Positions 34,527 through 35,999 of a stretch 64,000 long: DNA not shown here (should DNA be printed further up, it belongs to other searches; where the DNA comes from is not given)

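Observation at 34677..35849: DarT toxin and DarG macrodomain antitoxin fused in one 390-aa polypeptide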

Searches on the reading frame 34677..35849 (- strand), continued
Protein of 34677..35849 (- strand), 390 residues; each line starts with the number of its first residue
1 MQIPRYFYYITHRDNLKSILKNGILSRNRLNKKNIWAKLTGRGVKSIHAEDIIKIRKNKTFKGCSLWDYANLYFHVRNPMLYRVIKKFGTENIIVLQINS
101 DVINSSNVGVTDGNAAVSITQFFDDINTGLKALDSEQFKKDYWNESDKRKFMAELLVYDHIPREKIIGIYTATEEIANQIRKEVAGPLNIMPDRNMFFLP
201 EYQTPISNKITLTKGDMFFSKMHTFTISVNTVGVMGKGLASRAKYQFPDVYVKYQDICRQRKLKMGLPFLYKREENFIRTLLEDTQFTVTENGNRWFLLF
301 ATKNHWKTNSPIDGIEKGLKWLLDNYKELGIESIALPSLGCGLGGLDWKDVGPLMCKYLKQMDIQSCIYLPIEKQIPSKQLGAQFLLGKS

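Call 28: find_related_loci(query=A1, collection=genome_contigs, flank=10000)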
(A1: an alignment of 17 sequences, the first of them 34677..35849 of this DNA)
Query A1 (390 aa) in genome_contigs; peptide patterns used: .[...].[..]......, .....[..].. (x = any residue, [..] = any of these).
599 stretches matched a pattern (row limit reached: there are more); 535 encode a relative of the query (tblastn E <= 1e-3); the best 80 are kept; 80 distinct loci.
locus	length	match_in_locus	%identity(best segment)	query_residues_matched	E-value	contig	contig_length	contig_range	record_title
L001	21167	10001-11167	73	1-387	0e+0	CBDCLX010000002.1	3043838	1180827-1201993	MAG: Bdellovibrionales bacterium isolate c651e7dc-220c-40e6-9815-480c42f7b4bf genome assembly, contig: contig_2, whole g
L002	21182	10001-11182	70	1-389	0e+0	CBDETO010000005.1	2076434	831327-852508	MAG: Bdellovibrionales bacterium isolate 3909de7a-6806-4ff3-aa1f-b473fb14ec58 genome assembly, contig: contig_5, whole g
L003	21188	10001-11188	67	1-387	0e+0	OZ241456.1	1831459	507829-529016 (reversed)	MAG: Bdellovibrionales bacterium isolate b7f951f6-ad55-4040-9540-f2673886bfab genome assembly, chromosome: 1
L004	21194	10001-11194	64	1-387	1e-176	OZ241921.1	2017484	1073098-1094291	MAG: Bdellovibrionales bacterium isolate 862dbce8-506b-4fb4-becf-eb92c4bae3be genome assembly, chromosome: 1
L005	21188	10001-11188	66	1-387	1e-176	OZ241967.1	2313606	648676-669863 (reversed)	MAG: Bdellovibrionales bacterium isolate 18183e43-9e19-4b4c-84d8-5252462bff35 genome assembly, chromosome: 1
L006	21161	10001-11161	64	1-387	1e-168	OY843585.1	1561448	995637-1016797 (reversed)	MAG: Bdellovibrionales bacterium isolate 022bb5af-5c53-4953-82b0-2ef8059d9f16 genome assembly, chromosome: 1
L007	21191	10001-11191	61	1-387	2e-164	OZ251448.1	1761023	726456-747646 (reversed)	MAG: Bdellovibrionales bacterium isolate 33a3f4cd-7b46-4515-9c9f-633e59f6ce30 genome assembly, chromosome: 1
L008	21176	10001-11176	64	1-387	1e-163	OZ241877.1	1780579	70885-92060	MAG: Bdellovibrionales bacterium isolate b9654245-780c-40d9-9544-15e4b778e9f8 genome assembly, chromosome: 1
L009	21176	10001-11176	62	1-387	1e-163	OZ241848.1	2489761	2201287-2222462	MAG: Bdellovibrionales bacterium isolate 96141382-e311-45bf-910f-4fc7ba283183 genome assembly, chromosome: 1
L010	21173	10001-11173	62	1-387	5e-159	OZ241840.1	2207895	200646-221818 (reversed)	MAG: Bdellovibrionales bacterium isolate c863a131-a975-4ce1-8af7-b9d89bf78701 genome assembly, chromosome: 1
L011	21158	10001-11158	63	1-389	2e-168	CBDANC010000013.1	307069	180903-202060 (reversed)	MAG: Bdellovibrionales bacterium isolate 3d431684-cd77-4f27-8ce7-54fcfeee10b2 genome assembly, contig: contig_13, whole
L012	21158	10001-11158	53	1-390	5e-131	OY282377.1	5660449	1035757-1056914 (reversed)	MAG: uncultured Latescibacteria bacterium genome assembly, chromosome: 1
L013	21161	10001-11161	52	1-389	5e-127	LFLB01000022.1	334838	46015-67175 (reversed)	MAG: Candidatus Spongiihabitans thiooxidans isolate LS_SOB contig16789, whole genome shotgun sequence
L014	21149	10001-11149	50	5-389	1e-123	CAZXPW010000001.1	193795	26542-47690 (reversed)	MAG TPA_asm: uncultured Pirellulales bacterium isolate binchicken_co44_206 genome assembly, contig: NODE_74_length_19379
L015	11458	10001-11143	50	7-389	5e-121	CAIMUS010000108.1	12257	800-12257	MAG: uncultured proteobacterium isolate A14_bin-2326 genome assembly, contig: bin-2326:108/348, whole genome shotgun seq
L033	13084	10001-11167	47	2-389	5e-116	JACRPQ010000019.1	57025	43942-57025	MAG: Chloroflexi bacterium isolate NC_groundwater_1991_Pr3_S-0.65um_56_11 SR2-18-Sp65_coassembly_scaffold_692589, whole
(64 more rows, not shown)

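Call 32: predict_structure(alignment_id=A1)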
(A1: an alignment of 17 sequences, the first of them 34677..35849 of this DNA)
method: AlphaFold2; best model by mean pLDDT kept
length: 390 residues; sequences in the alignment: 17
mean_pLDDT: 83.4   pTM: 0.83
mean pLDDT of the five models: 83.4, 76.9, 75.7, 75.2, 74.2
residues with pLDDT >= 90: 174; 70-90: 155; 50-70: 46; < 50: 15
segments of 3 or more residues with pLDDT < 50: 231-237
pLDDT, mean of each block of 10 residues (from residue 1): 94 92 82 53 75 89 92 92 92 97 93 88 94 85 79 93 95 96 87 93 92 88 77 46 74 79 79 78 60 69 62 86 93 85 73 93 94 82 84
secondary structure, 60 per line:
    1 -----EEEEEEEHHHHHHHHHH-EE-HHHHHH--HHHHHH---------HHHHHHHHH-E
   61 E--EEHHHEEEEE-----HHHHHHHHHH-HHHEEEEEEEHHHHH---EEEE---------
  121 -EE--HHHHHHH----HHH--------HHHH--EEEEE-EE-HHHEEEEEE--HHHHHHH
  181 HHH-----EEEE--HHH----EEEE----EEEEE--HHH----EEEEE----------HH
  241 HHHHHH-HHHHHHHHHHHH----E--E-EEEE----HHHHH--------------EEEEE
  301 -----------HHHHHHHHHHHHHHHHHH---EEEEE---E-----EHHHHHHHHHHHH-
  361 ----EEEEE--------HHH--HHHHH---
elements in order: E6-12 H13-22 H27-32 H35-40 H50-58 E69-73 H79-88 E93-99 H100-104 E108-111 H126-132 H148-151 E154-158 E166-171 H174-183 E189-192 E202-205 E210-214 E224-228 H239-246 H248-259 E269-272 H277-281 E296-300 H312-329 E333-337 H348-359 E365-369 H383-387

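Call 33: search_protein_representatives(protein=window:34677-35849:-)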
Query: 390 residues. Proteins with E-value up to 0.001 (for the whole library): 7809; up to 1e-10: 3280; up to 1e-30: 73. The best 150 are listed.
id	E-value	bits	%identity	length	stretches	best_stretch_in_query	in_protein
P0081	2.8e-157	540.0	65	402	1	2-387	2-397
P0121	4.5e-104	364.8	49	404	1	6-389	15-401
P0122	3.9e-101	355.2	49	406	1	5-389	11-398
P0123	4.3e-101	355.0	51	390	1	3-381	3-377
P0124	5.5e-98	344.8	48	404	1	7-388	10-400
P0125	8.4e-98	344.2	48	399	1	7-389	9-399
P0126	9.1e-93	327.6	45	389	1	7-388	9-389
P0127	3.7e-90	319.0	45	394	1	4-388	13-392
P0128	2.3e-84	300.0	46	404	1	5-388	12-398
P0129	3.0e-84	299.6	45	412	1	7-389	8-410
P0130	4.3e-82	292.5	43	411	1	4-382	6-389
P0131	5.2e-81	288.9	44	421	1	6-377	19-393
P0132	1.2e-80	287.8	46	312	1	80-387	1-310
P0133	1.0e-79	284.7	44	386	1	6-388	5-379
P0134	1.5e-76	274.3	40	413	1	7-388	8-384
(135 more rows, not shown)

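Call 35: fold_search(model_id=the predicted structure, library=pdb)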
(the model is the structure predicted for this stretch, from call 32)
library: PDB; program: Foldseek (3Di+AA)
matches with E <= 10: 1009; with E <= 0.001: 180
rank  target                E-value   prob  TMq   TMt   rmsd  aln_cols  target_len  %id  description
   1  7omu_AAA              3.8e-44  1.00  0.86  0.89   3.3       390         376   45  Thermosipho africanus DarTG in complex with ADP-ribose (released 2021-06-23)
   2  7yk3_A                2.6e-13  1.00  0.43  0.74   2.5       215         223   21  Crystal structure of DarTG toxin-antitoxin complex from Mycobacterium tuberculosis (released 2023-05-31)
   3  7omv                  4.5e-13  1.00  0.43  0.77   3.1       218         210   25  Thermus sp. 2.9 DarT (released 2021-06-23)
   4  7yk3_C                1.7e-12  1.00  0.42  0.72   2.4       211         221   21  Crystal structure of DarTG toxin-antitoxin complex from Mycobacterium tuberculosis (released 2023-05-31)
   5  7omy_AAA              1.7e-12  1.00  0.43  0.76   3.0       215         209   25  Thermus sp. 2.9 DarT in complex with carba-NAD+ and ssDNA (released 2021-06-23)
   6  7omx                  8.0e-12  1.00  0.41  0.78   3.5       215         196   25  Thermus sp. 2.9 DarT in complex with carba-NAD+ (released 2021-06-23)
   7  7omw                  8.5e-12  1.00  0.41  0.76   3.5       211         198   25  Thermus sp. 2.9 DarT in complex with NAD+ (released 2021-06-23)
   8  5m31                  3.1e-11  1.00  0.33  0.82   4.2       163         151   32  Macrodomain of Thermus aquaticus DarG (released 2016-12-21)
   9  5m3e                  4.7e-11  1.00  0.35  0.85   4.1       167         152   32  Macrodomain of Thermus aquaticus DarG in complex with ADP-ribose (released 2016-12-21)
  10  8baq                  2.6e-10  1.00  0.36  0.63   5.2       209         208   21  E. coli C7 DarT1 in complex with NAD+ (released 2023-07-12)
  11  5m3i_A                5.4e-10  1.00  0.34  0.83   4.1       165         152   30  Macrodomain of Mycobacterium tuberculosis DarG (released 2016-12-21)
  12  2l8r_MODEL_1_A        5.9e-08  1.00  0.31  0.75   3.7       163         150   24  Solution structure of human protein C6orf130 in complex with ADP-ribose (released 2011-02-23)
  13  4j5q                  1.3e-07  1.00  0.32  0.77   4.3       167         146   24  TARG1 (C6orf130), Terminal ADP-ribose Glycohydrolase 1, apo structure (released 2013-03-27)
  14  5l9k_A                3.7e-07  1.00  0.33  0.62   4.8       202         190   12  OCEANOBACILLUS IHEYENSIS MACRODOMAIN WITH ADPR (released 2017-05-03)
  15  2lgr_MODEL_1_A        3.9e-07  1.00  0.31  0.73   4.7       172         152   24  Solution structure of human protein C6orf130, a putative macro domain (released 2011-08-17)
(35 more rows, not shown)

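Call 36: find_encoding_contigs(protein=P0002, flank=8000, max_places=2)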
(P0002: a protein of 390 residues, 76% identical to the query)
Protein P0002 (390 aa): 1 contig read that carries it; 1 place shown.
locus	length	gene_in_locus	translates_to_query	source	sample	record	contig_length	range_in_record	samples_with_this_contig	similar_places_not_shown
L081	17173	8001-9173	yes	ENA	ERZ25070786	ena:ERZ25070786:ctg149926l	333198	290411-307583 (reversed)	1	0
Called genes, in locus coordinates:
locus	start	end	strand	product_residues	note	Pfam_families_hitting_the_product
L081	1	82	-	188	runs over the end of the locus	-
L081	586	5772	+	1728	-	PF13173:AAA_14, PF13401:AAA_22 (faint), PF13635:DUF4143, PF13432:TPR_16 (faint), PF13181:TPR_8 (faint), PF14559:TPR_19 (faint), PF07719:TPR_2 (faint), PF20698:PIN-TPR-GreABC, +2 more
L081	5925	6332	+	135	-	-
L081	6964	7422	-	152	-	PF02281:Dimer_Tnp_Tn5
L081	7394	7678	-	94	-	-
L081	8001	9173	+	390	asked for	PF14487:DarT, PF01661:Macro (weak)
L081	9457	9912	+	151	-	PF00436:SSB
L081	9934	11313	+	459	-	PF01565:FAD_binding_4, PF02913:FAD-oxidase_C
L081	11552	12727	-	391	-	PF13565:HTH_32, PF00665:rve, PF13683:rve_3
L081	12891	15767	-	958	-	PF01564:Spermine_synth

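Call 37: find_encoding_contigs(protein=P0003, flank=8000, max_places=2)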
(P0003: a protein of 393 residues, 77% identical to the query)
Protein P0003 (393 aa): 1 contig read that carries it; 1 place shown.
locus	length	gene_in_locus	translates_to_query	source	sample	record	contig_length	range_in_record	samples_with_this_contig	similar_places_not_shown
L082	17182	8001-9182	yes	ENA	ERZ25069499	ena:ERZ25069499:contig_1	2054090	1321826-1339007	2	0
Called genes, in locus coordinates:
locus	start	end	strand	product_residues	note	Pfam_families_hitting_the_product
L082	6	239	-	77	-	-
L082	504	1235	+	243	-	-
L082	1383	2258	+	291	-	PF01040:UbiA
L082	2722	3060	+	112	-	-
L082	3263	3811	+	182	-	-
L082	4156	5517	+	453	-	PF00551:Formyl_trans_N, PF04018:VCA0040-like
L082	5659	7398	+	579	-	PF13489:Methyltransf_23, PF03848:TehB (weak), PF13847:Methyltransf_31 (faint), PF08241:Methyltransf_11, PF08242:Methyltransf_12, PF13649:Methyltransf_25, PF13395:HNH_4 (weak)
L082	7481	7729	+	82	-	-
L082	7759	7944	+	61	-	-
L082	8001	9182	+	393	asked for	PF14487:DarT, PF01661:Macro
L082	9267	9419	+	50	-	-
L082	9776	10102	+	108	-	PF05973:Gp49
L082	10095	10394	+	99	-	PF01381:HTH_3 (faint), PF13744:HTH_37, PF13443:HTH_26 (weak)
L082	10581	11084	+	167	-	-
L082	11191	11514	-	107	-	-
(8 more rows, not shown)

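Call 47: search_protein_families(library=ncbifam, proteins=[window:34677-35849:-], max_evalue=0.001)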
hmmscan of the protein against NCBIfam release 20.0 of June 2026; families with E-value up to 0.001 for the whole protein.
window:34677-35849:- (390 aa): 2 families
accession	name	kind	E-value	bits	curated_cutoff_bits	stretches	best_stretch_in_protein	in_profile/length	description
NF048014.1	antitoxin_DarG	equivalog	5.5e-42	144.2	250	1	210-377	1-154/338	type II toxin-antitoxin system antitoxin DNA ADP-ribosyl glycohydrolase DarG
NF048013.1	toxin_DarT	equivalog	6.6e-30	104.4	150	1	8-184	2-187/204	type II toxin-antitoxin system toxin DNA ADP-ribosyl transferase DarT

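Call 51: search_protein_families(library=pfam, proteins=[L008:4874-7552:+, L004:7416-9992:+, L033:11174-12736:+], max_evalue=0.00001)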
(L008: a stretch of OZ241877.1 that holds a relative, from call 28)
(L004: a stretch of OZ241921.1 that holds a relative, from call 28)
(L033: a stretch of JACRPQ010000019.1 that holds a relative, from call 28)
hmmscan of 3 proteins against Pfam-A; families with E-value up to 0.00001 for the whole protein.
L008:4874-7552:+ (892 aa): 4 families
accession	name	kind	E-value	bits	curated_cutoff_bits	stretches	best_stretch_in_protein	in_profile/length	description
PF02384.22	N6_Mtase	-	5.1e-56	190.7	20.4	2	253-490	67-306/311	N-6 DNA Methylase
PF01420.25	Methylase_S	-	9e-22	78.5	22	1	703-861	4-150/168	Type I restriction modification DNA specificity domain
PF07669.17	Eco57I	-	2.4e-09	37.9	25.3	1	304-395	70-170/171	Eco57I restriction-modification methylase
PF01170.24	UPF0020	-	3.9e-06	27.1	22.3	0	165-324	20-132/197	RMKL-like, methyltransferase domain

L004:7416-9992:+ (858 aa): 5 families
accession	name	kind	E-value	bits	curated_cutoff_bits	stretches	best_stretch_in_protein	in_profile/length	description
PF04851.21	ResIII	-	3.7e-40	138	22.5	1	205-358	4-163/164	Type III restriction enzyme, res subunit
PF18766.7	SWI2_SNF2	-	2.3e-15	57.3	26.7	1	208-372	1-159/221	SWI2/SNF2 ATPase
PF00270.35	DEAD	-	3.5e-13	50.1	26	1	206-362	1-165/167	DEAD/DEAH box helicase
PF04313.20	HSDR_N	-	3.7e-07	30.6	25.1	0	69-137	120-196/198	Type I restriction enzyme R protein N terminus (HSDR_N)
PF13588.12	HSDR_N_2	-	1e-06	29.3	25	1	72-137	34-100/110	Type I restriction enzyme R protein N terminus (HSDR_N)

L033:11174-12736:+ (520 aa): 2 families
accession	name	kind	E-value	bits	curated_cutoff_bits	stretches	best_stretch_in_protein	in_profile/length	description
PF07669.17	Eco57I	-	7.9e-37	127.4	25.3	1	88-260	2-171/171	Eco57I restriction-modification methylase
PF02384.22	N6_Mtase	-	5.7e-07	29.6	20.4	0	20-104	26-95/311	N-6 DNA Methylase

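Call 53: find_encoding_contigs(protein=window:34677-35849:-, flank=10000, max_places=6)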
Protein window:34677-35849:- (390 aa): no gene with exactly this product is on record in the collection.

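Call 55: find_encoding_contigs(protein=P0007, flank=9000, max_places=1)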
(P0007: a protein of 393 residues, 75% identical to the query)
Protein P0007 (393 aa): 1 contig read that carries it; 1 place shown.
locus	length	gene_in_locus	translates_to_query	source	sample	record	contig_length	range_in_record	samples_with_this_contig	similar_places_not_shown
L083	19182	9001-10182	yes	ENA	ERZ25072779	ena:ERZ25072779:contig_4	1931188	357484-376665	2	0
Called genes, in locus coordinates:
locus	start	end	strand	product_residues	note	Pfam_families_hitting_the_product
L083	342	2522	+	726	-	PF00536:SAM_1 (faint), PF03118:RNA_pol_A_CTD, PF07647:SAM_2 (faint), PF12826:HHH_2 (faint), PF14520:HHH_5 (faint), PF21794:RAD51D_N (faint), PF22931:SAM_TNK (faint), PF03118:RNA_pol_A_CTD, +2 more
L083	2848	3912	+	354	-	PF00483:NTP_transferase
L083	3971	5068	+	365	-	PF01926:MMR_HSR1, PF02421:FeoB_N, PF06071:YchF-GTPase_C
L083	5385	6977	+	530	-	-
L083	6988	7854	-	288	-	PF13276:HTH_21 (weak), PF00665:rve, PF13683:rve_3, PF13333:rve_2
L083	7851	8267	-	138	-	PF01527:HTH_Tnp_1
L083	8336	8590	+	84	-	-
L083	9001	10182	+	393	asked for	PF14487:DarT, PF01661:Macro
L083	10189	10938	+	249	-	PF12796:Ank_2, PF13637:Ank_4, PF23745:ANK_LRRK2 (faint), PF13857:Ank_5, PF00023:Ank, PF13606:Ank_3 (weak), PF12796:Ank_2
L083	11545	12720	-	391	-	PF04406:TP6A_N, PF21180:TOP6A-Spo11_Toprim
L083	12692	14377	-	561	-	PF02518:HATPase_c, PF13589:HATPase_c_3, PF09239:Topo-VIb_trans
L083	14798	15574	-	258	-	-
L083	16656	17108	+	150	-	PF07681:DoxX, PF04173:DoxD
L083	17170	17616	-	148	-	PF00380:Ribosomal_S9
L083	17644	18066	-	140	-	PF00572:Ribosomal_L13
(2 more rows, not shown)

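Call 56: find_encoding_contigs(protein=P0008, flank=9000, max_places=1)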
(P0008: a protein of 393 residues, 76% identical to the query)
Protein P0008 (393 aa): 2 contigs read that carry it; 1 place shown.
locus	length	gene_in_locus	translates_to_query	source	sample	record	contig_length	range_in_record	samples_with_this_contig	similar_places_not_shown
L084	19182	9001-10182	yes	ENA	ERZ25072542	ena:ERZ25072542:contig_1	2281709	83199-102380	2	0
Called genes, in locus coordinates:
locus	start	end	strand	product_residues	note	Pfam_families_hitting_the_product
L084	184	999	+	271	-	-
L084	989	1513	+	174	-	-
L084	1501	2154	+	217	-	-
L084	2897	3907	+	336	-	PF13384:HTH_23, PF13518:HTH_28 (weak), PF13551:HTH_29, PF13592:HTH_33, PF13358:DDE_3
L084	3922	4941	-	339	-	PF00589:Phage_integrase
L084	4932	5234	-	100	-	PF12728:HTH_17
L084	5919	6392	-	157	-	-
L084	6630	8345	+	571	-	PF13489:Methyltransf_23, PF03848:TehB (weak), PF08241:Methyltransf_11, PF08242:Methyltransf_12, PF13649:Methyltransf_25, PF13395:HNH_4 (weak)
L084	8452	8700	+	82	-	-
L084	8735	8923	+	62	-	-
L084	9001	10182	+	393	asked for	PF14487:DarT, PF01661:Macro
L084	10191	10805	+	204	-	-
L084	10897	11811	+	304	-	PF10987:DUF2806, PF14337:Abi_alpha (weak)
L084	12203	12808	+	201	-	PF13338:AbiEi_4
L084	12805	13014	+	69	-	-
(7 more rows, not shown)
